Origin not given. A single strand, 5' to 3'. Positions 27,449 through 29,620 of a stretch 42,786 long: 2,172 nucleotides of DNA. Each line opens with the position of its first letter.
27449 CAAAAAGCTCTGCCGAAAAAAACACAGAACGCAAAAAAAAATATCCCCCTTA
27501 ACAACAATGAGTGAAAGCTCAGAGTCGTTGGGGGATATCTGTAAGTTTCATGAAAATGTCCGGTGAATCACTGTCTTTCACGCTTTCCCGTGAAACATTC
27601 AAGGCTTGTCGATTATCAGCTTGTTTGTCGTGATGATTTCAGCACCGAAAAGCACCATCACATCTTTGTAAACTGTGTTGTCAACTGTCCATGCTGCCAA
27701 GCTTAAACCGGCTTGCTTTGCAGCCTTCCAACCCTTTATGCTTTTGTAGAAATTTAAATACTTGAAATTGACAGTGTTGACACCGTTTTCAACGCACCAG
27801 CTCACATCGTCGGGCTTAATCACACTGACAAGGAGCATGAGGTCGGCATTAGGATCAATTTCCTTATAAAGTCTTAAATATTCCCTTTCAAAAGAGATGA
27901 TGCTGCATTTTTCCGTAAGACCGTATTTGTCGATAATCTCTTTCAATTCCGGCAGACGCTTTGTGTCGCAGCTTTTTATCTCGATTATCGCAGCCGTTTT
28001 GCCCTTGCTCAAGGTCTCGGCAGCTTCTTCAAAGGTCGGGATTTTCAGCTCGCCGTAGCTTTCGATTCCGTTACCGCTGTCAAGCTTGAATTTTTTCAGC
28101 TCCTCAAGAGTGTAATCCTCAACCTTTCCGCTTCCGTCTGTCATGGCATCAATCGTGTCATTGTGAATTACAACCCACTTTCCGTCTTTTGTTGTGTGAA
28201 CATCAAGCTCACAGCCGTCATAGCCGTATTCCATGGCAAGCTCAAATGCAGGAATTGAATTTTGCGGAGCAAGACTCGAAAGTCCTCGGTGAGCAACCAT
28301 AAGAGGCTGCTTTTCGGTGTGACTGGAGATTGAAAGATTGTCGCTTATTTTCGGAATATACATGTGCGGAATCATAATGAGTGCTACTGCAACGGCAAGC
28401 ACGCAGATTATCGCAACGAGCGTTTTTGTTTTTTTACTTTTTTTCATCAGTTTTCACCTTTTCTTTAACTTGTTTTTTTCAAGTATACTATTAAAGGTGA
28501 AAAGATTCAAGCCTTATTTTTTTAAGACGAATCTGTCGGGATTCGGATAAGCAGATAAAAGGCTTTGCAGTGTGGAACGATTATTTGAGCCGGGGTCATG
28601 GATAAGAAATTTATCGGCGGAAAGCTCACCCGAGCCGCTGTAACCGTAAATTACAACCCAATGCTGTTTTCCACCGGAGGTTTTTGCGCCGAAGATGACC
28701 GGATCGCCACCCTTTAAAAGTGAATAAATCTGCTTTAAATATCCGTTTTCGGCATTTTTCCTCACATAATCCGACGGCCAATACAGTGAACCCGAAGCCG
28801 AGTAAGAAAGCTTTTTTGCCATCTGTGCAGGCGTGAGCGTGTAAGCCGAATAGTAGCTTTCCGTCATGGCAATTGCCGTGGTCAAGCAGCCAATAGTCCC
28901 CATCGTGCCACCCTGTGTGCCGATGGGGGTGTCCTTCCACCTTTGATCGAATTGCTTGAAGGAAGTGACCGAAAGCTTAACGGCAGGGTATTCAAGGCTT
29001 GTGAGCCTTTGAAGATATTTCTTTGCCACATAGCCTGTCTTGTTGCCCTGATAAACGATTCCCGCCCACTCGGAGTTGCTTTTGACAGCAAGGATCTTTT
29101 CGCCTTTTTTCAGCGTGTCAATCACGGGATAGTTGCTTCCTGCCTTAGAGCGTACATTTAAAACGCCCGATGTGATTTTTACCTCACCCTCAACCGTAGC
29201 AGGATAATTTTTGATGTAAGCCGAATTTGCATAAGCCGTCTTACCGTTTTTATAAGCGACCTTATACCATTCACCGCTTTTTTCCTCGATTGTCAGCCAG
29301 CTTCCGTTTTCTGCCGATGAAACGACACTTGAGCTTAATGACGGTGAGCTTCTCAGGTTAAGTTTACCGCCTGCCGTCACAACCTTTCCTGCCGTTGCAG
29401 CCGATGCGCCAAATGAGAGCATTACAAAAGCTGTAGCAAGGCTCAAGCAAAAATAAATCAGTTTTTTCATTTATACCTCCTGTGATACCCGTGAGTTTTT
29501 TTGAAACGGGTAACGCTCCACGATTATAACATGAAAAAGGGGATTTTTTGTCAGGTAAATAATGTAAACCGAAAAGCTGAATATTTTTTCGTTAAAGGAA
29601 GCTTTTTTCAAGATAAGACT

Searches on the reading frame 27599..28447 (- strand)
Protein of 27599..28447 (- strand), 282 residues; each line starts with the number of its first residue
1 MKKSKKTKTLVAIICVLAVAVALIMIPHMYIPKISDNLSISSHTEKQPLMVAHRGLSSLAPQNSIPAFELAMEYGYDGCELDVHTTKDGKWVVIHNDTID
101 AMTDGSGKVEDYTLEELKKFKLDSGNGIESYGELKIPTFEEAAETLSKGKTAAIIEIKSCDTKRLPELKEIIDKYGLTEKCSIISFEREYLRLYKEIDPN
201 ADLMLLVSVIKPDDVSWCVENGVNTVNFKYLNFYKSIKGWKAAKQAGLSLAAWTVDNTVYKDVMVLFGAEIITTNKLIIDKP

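Call 7: search_protein_families(library=pfam, proteins=[window:27599-28447:-], max_evalue=0.001)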
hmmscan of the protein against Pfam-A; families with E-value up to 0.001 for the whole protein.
window:27599-28447:- (282 aa): 1 family
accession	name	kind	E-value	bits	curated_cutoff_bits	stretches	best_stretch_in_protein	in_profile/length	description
PF03009.23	GDPD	-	1.1e-33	117.9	23.6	1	53-276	1-241/244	Glycerophosphoryl diester phosphodiesterase family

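Call 27: find_encoding_contigs(protein=window:27599-28447:-, flank=10000, max_places=6)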
Protein window:27599-28447:- (282 aa): 7 contigs read that carry it; 6 places shown.
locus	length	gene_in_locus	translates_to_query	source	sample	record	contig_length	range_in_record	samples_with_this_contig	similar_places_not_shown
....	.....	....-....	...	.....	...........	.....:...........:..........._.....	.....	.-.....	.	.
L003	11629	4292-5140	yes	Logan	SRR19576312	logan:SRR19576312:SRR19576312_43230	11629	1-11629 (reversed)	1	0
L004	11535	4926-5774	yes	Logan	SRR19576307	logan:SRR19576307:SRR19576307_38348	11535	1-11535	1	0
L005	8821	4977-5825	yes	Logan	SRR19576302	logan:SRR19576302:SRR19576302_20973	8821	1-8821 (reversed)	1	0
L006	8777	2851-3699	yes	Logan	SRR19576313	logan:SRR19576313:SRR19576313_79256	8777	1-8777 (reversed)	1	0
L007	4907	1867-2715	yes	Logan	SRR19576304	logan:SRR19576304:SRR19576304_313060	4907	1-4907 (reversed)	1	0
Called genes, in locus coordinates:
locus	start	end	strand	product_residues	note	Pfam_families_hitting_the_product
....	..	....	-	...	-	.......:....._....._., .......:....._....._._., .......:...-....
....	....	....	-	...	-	-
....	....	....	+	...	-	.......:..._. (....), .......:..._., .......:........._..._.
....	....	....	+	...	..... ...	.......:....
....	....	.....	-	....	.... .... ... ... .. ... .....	?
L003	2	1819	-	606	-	?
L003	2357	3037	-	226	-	-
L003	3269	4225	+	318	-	PF06347:SH3_4 (weak), PF08239:SH3_3, PF13529:Peptidase_C39_2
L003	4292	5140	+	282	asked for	PF03009:GDPD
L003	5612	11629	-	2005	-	?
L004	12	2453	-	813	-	PF00933:Glyco_hydro_3, PF01915:Glyco_hydro_3_C, PF14310:Fn3-like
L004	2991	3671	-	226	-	-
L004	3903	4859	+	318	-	PF06347:SH3_4 (weak), PF08239:SH3_3, PF13529:Peptidase_C39_2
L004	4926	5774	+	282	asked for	PF03009:GDPD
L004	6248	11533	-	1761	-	?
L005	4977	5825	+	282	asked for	PF03009:GDPD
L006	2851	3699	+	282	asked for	PF03009:GDPD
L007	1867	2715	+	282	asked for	PF03009:GDPD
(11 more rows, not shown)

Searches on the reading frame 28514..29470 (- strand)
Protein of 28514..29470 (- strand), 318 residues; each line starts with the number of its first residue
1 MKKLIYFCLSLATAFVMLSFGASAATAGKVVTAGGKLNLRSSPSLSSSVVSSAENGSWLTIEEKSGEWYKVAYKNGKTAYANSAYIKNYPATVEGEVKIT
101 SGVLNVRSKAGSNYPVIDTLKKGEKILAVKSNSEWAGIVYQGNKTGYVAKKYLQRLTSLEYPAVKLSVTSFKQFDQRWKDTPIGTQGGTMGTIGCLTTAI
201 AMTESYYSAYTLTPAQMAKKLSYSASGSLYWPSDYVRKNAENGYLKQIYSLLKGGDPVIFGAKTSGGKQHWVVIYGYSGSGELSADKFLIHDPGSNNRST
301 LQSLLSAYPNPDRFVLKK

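Call 7: search_protein_families(library=pfam, proteins=[window:28514-29470:-], max_evalue=0.001)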
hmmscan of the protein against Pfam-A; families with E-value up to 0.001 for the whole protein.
window:28514-29470:- (318 aa): 4 families
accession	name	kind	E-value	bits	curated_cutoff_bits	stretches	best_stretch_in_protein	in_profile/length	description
PF08239.17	SH3_3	-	1.5e-23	83.1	27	2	36-87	2-54/54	Bacterial SH3 domain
PF06347.19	SH3_4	-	4.1e-11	42.9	24.1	1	35-84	3-52/56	Bacterial SH3 domain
PF13529.12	Peptidase_C39_2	-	1.3e-08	35.9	24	1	168-293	3-142/143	Peptidase_C39 like family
PF12385.14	Peptidase_C70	-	0.00028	21.3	19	0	179-301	5-133/141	Papain-like cysteine protease AvrRpt2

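Call 28: find_encoding_contigs(protein=window:28514-29470:-, flank=10000, max_places=6)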
Protein window:28514-29470:- (318 aa): 1 contig read that carries it; 1 place shown.
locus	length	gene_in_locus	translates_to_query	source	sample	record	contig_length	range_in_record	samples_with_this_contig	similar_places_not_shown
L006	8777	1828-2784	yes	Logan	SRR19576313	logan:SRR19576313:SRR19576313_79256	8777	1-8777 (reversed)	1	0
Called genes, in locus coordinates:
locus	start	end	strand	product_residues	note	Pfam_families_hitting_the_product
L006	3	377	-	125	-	?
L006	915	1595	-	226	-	-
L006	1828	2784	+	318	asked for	PF06347:SH3_4 (weak), PF08239:SH3_3, PF13529:Peptidase_C39_2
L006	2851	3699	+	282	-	PF03009:GDPD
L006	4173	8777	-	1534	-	?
